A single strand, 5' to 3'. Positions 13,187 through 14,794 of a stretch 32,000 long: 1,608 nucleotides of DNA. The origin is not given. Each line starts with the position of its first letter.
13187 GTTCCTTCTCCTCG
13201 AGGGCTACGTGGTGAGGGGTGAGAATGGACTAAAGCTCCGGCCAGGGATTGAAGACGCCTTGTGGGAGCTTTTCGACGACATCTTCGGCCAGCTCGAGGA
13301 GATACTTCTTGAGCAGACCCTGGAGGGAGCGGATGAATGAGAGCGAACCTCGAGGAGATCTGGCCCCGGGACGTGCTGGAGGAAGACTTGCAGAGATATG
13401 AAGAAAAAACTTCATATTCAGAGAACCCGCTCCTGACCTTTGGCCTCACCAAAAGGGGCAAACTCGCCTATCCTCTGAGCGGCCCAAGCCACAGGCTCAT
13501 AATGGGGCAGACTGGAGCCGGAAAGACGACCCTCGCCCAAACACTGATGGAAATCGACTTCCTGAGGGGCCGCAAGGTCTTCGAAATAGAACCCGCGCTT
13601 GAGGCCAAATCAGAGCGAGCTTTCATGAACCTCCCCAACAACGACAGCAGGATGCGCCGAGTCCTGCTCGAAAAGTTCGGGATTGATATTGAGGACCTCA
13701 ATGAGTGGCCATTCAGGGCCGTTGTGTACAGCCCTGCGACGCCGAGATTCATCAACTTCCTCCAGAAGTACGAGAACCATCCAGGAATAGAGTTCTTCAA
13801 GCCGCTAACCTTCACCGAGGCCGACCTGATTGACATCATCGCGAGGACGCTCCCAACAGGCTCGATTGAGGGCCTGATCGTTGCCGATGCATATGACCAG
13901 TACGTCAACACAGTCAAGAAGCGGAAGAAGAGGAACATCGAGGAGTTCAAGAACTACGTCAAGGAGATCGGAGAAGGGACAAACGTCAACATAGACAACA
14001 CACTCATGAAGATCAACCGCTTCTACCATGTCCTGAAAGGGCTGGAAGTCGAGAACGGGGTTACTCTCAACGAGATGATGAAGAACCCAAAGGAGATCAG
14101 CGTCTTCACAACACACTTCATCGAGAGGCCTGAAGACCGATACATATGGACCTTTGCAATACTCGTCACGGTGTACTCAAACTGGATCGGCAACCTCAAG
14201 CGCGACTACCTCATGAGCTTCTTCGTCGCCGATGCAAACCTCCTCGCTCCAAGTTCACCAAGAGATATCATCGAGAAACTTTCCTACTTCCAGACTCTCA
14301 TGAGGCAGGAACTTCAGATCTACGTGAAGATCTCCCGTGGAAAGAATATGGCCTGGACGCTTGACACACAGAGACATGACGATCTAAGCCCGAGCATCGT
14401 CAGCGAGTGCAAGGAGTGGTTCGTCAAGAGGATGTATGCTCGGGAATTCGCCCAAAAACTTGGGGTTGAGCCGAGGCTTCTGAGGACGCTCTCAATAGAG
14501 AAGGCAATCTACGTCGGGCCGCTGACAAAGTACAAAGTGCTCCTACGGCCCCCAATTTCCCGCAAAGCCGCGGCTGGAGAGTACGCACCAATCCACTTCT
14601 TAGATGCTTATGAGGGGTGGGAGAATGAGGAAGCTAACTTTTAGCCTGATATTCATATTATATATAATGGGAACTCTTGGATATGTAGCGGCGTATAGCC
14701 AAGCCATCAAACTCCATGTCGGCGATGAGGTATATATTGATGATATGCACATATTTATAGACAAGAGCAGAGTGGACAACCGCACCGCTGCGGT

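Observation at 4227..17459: Thirteen-kb translationally coupled envelope module (secreted proteins + S8 protease + about ten membrane proteins + wHTH + HerA/FtsK ATPase) with no recognisable capsid or conjugation genes: candidate undescribed cell-surface DNA-transfer or particle-forming apparatus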

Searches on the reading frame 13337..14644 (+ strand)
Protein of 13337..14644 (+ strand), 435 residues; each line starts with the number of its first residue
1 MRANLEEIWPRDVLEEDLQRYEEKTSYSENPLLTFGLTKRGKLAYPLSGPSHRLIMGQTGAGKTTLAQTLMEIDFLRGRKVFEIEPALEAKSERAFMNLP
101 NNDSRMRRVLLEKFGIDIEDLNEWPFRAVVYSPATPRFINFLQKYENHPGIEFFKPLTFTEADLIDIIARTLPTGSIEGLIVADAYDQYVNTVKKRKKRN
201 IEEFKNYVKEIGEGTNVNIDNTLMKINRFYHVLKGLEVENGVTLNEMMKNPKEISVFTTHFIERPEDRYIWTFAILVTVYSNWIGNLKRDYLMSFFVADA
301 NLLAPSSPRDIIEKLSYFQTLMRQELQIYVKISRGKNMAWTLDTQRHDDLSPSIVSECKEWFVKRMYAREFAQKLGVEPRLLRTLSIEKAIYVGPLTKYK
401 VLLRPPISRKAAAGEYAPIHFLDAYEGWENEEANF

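Call 6: search_protein_families(library=pfam, max_evalue=0.1, proteins=[window:13337-14644:+])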
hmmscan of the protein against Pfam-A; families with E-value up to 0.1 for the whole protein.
window:13337-14644:+ (435 aa): 14 families
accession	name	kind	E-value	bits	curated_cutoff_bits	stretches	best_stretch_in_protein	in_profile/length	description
PF01935.23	DUF87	-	0.00019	22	23.2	0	52-72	25-45/220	Helicase HerA, central domain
PF13401.12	AAA_22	-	0.00085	20.1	27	1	52-132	7-65/130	AAA domain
PF01656.29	CbiA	-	0.0068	16.8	25.4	1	57-232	6-86/125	CobQ/CobB/MinD/ParA nucleotide binding domain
PF20720.3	nSTAND3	-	0.0092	16.1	27.2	1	54-85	21-52/155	Novel STAND NTPase 3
PF01580.24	FtsK_SpoIIIE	-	0.01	15.7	24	1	47-71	35-60/221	FtsK/SpoIIIE family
PF12846.13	AAA_10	-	0.017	14.6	27.5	1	51-93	22-64/362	AAA-like domain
PF13476.12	AAA_23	-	0.022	15.8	27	0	54-68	23-37/201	AAA domain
PF10662.15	PduV-EutP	-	0.042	14.1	21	0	54-72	5-23/143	Ethanolamine utilisation - propanediol utilisation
PF00005.33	ABC_tran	-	0.044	14.8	25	1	54-72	15-33/137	ABC transporter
PF01443.25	Viral_helicase1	-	0.046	14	21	1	55-107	3-47/228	Viral superfamily 1 RNA helicase core domain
PF03029.23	ATP_bind_1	-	0.053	13.7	27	0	55-81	1-27/240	Conserved hypothetical ATP binding protein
PF06414.18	Zeta_toxin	-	0.053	13.4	22.3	0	50-71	16-37/199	Zeta toxin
PF05729.18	NACHT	-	0.079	13.2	26.7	0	54-72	4-22/167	NACHT domain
PF00437.27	T2SSE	-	0.097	11.7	24.9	0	54-93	146-185/370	Type II/IV secretion system protein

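Call 8: search_dna_similar(query=window:13337-14644:+, collection=plasmids, mode=protein, max_evalue=0.001)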
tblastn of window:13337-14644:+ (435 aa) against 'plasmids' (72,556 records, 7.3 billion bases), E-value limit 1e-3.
Records with a match: 1; places in all: 1; records where one place covers at least 80% of the query: 1.
Best place of each record, by identity: <60% 1.
By first word of the organism name: Thermococcus 1.
By predicted mobility (MOB-suite, as given by PLSDB): non-mobilizable 1.
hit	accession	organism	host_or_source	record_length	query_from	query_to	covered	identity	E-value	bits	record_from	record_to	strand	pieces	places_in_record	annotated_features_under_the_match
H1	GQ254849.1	Thermococcus sp. AMT11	-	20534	51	435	89%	47.3%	6e-107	354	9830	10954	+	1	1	unknown | hypothetical membrane protein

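Call 16: find_homologous_proteins(query=window:13337-14644:+)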
Query window:13337-14644:+ (435 aa): 25 proteins with E <= 0.001 among 8000 candidates.
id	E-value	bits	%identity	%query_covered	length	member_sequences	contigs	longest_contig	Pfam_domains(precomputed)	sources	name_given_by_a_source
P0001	7.1e-264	893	89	100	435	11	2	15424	-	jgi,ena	-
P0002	5.9e-247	837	85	98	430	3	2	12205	-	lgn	-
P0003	1.1e-237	807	82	98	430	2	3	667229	PF01935.24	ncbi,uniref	ncbi:hypothetical protein [Pyrococcus kukulkanii]|uniref:ATPase n=1 Tax=Pyrococcus kukulkanii TaxID=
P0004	5.0e-219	745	86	87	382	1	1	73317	-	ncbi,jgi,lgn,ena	-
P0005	2.8e-213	727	97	77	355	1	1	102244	-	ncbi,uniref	ncbi:hypothetical protein [Thermococcus sp. JCM 11816]|uniref:hypothetical protein n=1 Tax=Thermococ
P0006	3.5e-107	377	47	92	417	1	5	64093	-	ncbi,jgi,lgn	jgi:hypothetical protein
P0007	2.8e-105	371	48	92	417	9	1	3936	-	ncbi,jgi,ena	-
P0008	2.2e-104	368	46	98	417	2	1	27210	-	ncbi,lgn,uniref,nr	ncbi:MAG: hypothetical protein H0Z18_10855 [Thermococcus sp.]|uniref:hypothetical protein n=1 Tax=Th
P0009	8.3e-103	363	46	92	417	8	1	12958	-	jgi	-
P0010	9.3e-103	362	46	92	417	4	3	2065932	-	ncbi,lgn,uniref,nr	ncbi:hypothetical protein [Thermococcus thioreducens]|uniref:Uncharacterized protein n=1 Tax=Thermoc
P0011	9.8e-103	362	46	90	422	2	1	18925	-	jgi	-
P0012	2.4e-96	341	43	93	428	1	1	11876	-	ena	-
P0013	4.5e-80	288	41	93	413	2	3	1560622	-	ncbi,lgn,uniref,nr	ncbi:P-loop NTPase family protein [Archaeoglobus profundus]|uniref:Uncharacterized protein n=1 Tax=A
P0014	2.3e-79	285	39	93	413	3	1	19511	-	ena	-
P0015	1.8e-77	279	40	93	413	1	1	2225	-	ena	-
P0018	1.1e-73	267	39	92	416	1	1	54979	-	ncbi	-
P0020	1.5e-71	260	37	94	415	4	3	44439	-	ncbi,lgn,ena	-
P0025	7.8e-60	221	34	98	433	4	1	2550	PF01935.24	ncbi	-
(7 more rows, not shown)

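Call 21: search_protein_families(library=phrogs, max_evalue=0.01, proteins=[window:13337-14644:+])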
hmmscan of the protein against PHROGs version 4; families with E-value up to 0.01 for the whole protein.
window:13337-14644:+ (435 aa): 1 family
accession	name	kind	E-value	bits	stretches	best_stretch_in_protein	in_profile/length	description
phrog_7035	-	unknown function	0.00044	19.7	0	330-368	522-560/969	-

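Call 23: search_solved_structures(query=A1, max_evalue=10, show_alignments=2)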
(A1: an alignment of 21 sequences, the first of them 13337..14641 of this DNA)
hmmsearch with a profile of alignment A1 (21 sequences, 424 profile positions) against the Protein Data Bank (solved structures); distinct sequences matched with E-value up to 10: 64 (the best 60 are shown).
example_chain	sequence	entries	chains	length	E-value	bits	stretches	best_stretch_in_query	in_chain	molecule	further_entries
6oje_A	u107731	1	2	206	0.022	16.9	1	50-70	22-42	Leucine-rich repeat serine/threonine-protein kinase 2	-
6xaf_A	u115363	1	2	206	0.022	16.9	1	50-70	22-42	Leucine-rich repeat serine/threonine-protein kinase 2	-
6ojf_A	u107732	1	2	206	0.022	16.9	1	50-70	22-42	Leucine-rich repeat serine/threonine-protein kinase 2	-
2gza_A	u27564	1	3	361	0.032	16.4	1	51-75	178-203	Type IV secretion system protein VirB11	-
6c2u_A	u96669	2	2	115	0.033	16.4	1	32-83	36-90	phosphate-loop protein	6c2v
2zej_A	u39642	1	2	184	0.033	16.4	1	51-70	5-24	Leucine-rich repeat kinase 2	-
7thy_A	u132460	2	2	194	0.033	16.4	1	51-70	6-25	Leucine-rich repeat serine/threonine-protein kinase 2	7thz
6pf2_A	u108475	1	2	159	0.039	16.1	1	119-240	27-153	Myosin, heavy polypeptide 7, cardiac muscle, beta variant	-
3d6t_B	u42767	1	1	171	0.041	16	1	52-70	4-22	Leucine-rich repeat serine/threonine-protein kinase 2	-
5a5t_K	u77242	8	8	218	0.092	14.9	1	93-164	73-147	EUKARYOTIC TRANSLATION INITIATION FACTOR 3 SUBUNIT K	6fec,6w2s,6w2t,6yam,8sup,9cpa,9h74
3j8b_K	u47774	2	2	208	0.099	14.8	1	94-163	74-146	Eukaryotic translation initiation factor 3 subunit K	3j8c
6zvj_K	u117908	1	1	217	0.1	14.7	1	94-163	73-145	Eukaryotic translation initiation factor 3 subunit K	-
28zx_k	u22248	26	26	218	0.11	14.7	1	94-163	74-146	Eukaryotic translation initiation factor 3 subunit K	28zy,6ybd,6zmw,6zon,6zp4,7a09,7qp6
1rz4_A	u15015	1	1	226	0.12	14.6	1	93-163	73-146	Eukaryotic translation initiation factor 3 subunit 11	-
7ves_A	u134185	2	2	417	0.17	14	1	30-74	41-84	T-cell-specific guanine nucleotide triphosphate-binding protein 2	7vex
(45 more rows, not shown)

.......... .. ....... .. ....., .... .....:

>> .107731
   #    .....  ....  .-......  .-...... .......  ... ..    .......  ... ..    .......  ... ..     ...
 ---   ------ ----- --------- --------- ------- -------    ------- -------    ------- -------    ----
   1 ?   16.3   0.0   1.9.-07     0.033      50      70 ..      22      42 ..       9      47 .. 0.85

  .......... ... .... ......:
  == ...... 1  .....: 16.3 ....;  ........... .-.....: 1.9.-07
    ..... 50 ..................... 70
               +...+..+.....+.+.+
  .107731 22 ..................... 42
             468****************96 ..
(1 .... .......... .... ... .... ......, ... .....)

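Call 29: find_encoding_contigs(protein=P0013, flank=10000, max_places=2)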
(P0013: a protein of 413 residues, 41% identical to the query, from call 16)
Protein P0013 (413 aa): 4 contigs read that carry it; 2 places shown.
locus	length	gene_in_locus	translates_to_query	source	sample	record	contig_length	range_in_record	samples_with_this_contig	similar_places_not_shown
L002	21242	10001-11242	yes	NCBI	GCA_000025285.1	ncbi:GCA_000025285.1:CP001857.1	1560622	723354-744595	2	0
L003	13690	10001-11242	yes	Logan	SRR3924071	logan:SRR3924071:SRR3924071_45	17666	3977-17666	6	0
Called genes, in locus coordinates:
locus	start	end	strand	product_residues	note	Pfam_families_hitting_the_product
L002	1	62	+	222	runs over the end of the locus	-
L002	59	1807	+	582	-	PF07953:Toxin_R_bind_N (weak), PF13385:Laminin_G_3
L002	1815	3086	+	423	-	-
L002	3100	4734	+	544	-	PF00082:Peptidase_S8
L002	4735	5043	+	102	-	-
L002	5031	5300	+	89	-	-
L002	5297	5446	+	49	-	-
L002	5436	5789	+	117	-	-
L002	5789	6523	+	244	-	-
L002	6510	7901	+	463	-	-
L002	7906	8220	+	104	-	-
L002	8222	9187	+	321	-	-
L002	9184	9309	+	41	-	-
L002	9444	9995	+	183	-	-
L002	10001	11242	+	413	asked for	-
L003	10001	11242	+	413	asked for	-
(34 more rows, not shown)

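Call 30: find_encoding_contigs(protein=P0020, flank=10000, max_places=2)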
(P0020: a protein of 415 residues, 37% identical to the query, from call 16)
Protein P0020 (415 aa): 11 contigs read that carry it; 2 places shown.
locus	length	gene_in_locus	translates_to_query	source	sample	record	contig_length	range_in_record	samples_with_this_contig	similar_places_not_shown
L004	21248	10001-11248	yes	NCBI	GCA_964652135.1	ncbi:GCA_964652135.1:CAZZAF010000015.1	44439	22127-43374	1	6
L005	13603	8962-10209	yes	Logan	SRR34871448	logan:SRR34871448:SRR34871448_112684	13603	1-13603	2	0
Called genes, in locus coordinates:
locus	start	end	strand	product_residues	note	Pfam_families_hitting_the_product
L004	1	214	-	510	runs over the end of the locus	-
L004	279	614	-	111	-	-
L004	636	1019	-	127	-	-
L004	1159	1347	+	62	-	-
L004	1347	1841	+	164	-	-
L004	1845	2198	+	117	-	-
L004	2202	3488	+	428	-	-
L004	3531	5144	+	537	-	PF00082:Peptidase_S8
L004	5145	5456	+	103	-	-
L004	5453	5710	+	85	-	-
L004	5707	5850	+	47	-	-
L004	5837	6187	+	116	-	-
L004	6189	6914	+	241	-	-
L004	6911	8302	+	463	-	-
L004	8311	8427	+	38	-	-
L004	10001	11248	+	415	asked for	-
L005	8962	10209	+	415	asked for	-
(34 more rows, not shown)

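Call 31: predict_structure(alignment_id=A1)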
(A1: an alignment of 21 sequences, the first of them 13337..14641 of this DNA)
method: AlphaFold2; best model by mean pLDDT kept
length: 435 residues; sequences in the alignment: 21
mean_pLDDT: 78.5   pTM: 0.81
mean pLDDT of the five models: 78.5, 73.9, 73.5, 73.1, 71.4
residues with pLDDT >= 90: 136; 70-90: 196; 50-70: 52; < 50: 51
segments of 3 or more residues with pLDDT < 50: 1-28, 361-367, 389-398, 432-435
pLDDT, mean of each block of 10 residues (from residue 1): 37 42 50 85 79 77 85 91 80 87 87 90 90 94 95 94 89 76 94 93 96 89 92 87 88 92 88 87 69 87 73 70 83 80 81 72 50 58 54 45 84 76 82 36
secondary structure, 60 per line:
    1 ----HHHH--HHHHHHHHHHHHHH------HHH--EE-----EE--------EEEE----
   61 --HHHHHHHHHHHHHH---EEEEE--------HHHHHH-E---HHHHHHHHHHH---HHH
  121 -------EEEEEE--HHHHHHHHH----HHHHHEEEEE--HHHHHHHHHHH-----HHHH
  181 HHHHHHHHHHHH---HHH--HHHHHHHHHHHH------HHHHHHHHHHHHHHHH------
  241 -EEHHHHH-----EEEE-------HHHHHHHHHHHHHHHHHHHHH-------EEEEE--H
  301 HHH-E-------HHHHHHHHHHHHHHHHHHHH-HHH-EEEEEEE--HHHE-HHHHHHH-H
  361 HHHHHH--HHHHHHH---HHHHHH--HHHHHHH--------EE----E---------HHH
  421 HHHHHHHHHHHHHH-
elements in order: H5-8 H11-24 E53-56 H63-76 E80-84 H93-98 H104-114 E128-133 H136-144 H149-153 E154-158 H161-171 H177-192 H201-212 H219-234 H244-248 E254-257 H265-285 E293-297 H300-303 H313-332 E338-344 H352-358 H360-366 H369-375 H379-384 H387-393 H418-434

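Call 33: find_encoding_contigs(protein=P0025, flank=10000, max_places=2)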
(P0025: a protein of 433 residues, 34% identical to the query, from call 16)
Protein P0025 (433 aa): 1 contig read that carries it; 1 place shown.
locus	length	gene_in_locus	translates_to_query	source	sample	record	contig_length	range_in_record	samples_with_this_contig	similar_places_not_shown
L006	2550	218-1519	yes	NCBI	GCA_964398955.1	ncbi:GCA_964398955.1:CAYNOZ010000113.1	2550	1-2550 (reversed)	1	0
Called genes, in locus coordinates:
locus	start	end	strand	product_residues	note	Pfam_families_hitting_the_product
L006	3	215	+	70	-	?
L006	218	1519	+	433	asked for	PF01935:DUF87 (faint)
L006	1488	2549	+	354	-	?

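Call 35: fold_search(model_id=the predicted structure, library=pdb)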
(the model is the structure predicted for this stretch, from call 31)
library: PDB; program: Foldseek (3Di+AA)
matches with E <= 10: 1264; with E <= 0.001: 83
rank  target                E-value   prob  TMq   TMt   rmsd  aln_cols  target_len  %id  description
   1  4d2i_B                4.1e-07  1.00  0.45  0.43   6.4       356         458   12  Crystal structure of the HerA hexameric DNA translocase from Sulfolobus solfataricus bound to AMP-PNP (released 2014-12-03)
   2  7wrx_B                6.9e-07  1.00  0.52  0.40   7.6       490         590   12  Structure of Deinococcus radiodurans HerA-ADP complex (released 2023-02-01)
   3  7wrw_A                6.9e-07  1.00  0.50  0.39   8.6       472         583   14  Structure of Deinococcus radiodurans HerA (released 2023-02-01)
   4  8xav_A                1.4e-06  1.00  0.42  0.33  14.7       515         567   12  Cryo-EM structure of an anti-phage defense complex (released 2024-06-05)
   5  7f6d_A                1.5e-06  1.00  0.52  0.45   7.5       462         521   15  Reconstruction of the HerA-NurA complex from Deinococcus radiodurans (released 2022-06-29)
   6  7wrx_A                3.4e-06  1.00  0.50  0.39   8.8       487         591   13  Structure of Deinococcus radiodurans HerA-ADP complex (released 2023-02-01)
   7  8wiv_D                3.4e-06  1.00  0.45  0.35   9.8       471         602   12  Cryo-EM structure of a bacterial protein (released 2024-09-11)
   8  4d2i_A                4.5e-06  1.00  0.46  0.44   8.5       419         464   12  Crystal structure of the HerA hexameric DNA translocase from Sulfolobus solfataricus bound to AMP-PNP (released 2014-12-03)
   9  7wrw_B                4.7e-06  1.00  0.53  0.41   7.8       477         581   12  Structure of Deinococcus radiodurans HerA (released 2023-02-01)
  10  8xau_A                5.2e-06  1.00  0.41  0.33  11.6       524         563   13  Cryo-EM structure of HerA (released 2024-06-05)
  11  7wrx_C                5.8e-06  1.00  0.54  0.41   8.0       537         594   12  Structure of Deinococcus radiodurans HerA-ADP complex (released 2023-02-01)
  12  8wj3_N                8.3e-06  1.00  0.41  0.34   8.5       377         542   14  Cryo-EM structure of a bacterial protein (released 2024-09-11)
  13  8wj3_D                1.2e-05  1.00  0.45  0.40  10.1       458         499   12  Cryo-EM structure of a bacterial protein (released 2024-09-11)
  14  8xav_E                1.7e-05  1.00  0.42  0.34  11.1       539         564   12  Cryo-EM structure of an anti-phage defense complex (released 2024-06-05)
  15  7wrx_E                2.1e-05  1.00  0.50  0.39   8.7       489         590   13  Structure of Deinococcus radiodurans HerA-ADP complex (released 2023-02-01)
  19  4ag5_A                3.4e-05  1.00  0.40  0.45  11.8       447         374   13  Structure of VirB4 of Thermoanaerobacter pseudethanolicus (released 2012-07-04)
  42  4ag5_B                1.5e-04  1.00  0.41  0.47  11.0       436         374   13  Structure of VirB4 of Thermoanaerobacter pseudethanolicus (released 2012-07-04)
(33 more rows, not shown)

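Call 36: find_related_loci(query=A1, collection=genome_contigs, flank=10000)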
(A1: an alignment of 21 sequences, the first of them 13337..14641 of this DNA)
Query A1 (435 aa) in genome_contigs; peptide patterns used: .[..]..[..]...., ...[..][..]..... (x = any residue, [..] = any of these).
600 stretches matched a pattern (row limit reached: there are more); 2 encode a relative of the query (tblastn E <= 1e-3); 2 distinct loci.
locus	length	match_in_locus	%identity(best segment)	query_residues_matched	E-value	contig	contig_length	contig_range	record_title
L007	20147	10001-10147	40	51-100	8e-6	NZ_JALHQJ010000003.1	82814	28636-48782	MAG: Nitrosomonas sp. isolate bin.83 c_000000001704, whole genome shotgun sequence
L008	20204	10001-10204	39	51-126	9e-6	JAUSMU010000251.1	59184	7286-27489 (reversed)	MAG: Gammaproteobacteria bacterium isolate E19_maxbin.088_sub E19_k141_514207, whole genome shotgun sequence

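Call 37: find_encoding_contigs(protein=P0003, flank=10000, max_places=1)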
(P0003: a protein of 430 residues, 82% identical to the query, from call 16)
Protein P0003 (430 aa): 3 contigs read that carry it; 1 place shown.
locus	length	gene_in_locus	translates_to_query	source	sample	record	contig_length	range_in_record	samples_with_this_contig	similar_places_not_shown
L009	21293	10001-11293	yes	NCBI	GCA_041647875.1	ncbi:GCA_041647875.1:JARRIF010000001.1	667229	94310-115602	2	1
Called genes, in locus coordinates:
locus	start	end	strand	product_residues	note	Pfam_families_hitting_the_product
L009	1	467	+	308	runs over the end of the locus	PF16795:Phage_integr_3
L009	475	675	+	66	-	-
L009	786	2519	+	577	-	PF13385:Laminin_G_3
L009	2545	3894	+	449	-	-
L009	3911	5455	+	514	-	PF00082:Peptidase_S8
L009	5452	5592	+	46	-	-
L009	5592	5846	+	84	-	-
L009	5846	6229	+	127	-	-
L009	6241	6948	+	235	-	-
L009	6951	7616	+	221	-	-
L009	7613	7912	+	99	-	-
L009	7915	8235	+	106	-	-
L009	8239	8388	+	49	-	-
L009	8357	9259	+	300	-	-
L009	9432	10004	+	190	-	PF01022:HTH_5, PF01047:MarR (weak), PF01978:TrmB (weak), PF12802:MarR_2, PF13412:HTH_24 (weak), PF25212:HVO_A0114 (weak)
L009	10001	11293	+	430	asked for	PF01935:DUF87 (faint)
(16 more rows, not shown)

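Call 38: find_encoding_contigs(protein=P0010, flank=10000, max_places=1)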
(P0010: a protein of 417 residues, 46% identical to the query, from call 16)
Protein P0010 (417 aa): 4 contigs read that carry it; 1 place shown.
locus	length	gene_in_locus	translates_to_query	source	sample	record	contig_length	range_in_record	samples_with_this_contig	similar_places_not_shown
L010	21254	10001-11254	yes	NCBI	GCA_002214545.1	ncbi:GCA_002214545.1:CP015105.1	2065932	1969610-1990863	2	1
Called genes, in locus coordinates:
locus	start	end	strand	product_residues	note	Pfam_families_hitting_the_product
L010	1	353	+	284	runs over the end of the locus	PF16795:Phage_integr_3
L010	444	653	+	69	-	-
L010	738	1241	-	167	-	-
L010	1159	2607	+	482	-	PF13385:Laminin_G_3 (weak)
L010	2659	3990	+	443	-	-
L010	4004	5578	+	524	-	PF00082:Peptidase_S8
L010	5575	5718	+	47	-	-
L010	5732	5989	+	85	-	-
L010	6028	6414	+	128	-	-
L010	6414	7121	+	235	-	-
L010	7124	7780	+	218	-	-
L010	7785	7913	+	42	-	-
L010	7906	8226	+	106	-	-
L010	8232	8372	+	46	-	-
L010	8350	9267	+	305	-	-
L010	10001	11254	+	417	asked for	-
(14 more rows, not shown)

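Call 39: find_encoding_contigs(protein=P0018, flank=10000, max_places=1)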
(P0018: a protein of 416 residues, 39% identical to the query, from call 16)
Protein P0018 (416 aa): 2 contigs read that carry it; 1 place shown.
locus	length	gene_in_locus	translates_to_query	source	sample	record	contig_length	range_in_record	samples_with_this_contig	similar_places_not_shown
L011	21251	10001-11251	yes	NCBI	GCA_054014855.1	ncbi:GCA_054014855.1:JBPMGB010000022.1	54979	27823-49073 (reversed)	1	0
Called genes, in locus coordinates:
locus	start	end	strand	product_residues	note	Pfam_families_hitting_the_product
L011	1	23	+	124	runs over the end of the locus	-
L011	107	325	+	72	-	-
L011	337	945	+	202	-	-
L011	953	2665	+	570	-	PF07953:Toxin_R_bind_N (weak), PF13385:Laminin_G_3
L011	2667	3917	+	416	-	-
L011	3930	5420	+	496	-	PF00082:Peptidase_S8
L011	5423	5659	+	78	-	-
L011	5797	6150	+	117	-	-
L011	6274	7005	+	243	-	-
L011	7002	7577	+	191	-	-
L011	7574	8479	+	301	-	-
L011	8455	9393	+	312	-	-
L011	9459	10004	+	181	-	-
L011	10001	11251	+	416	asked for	-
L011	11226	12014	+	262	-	-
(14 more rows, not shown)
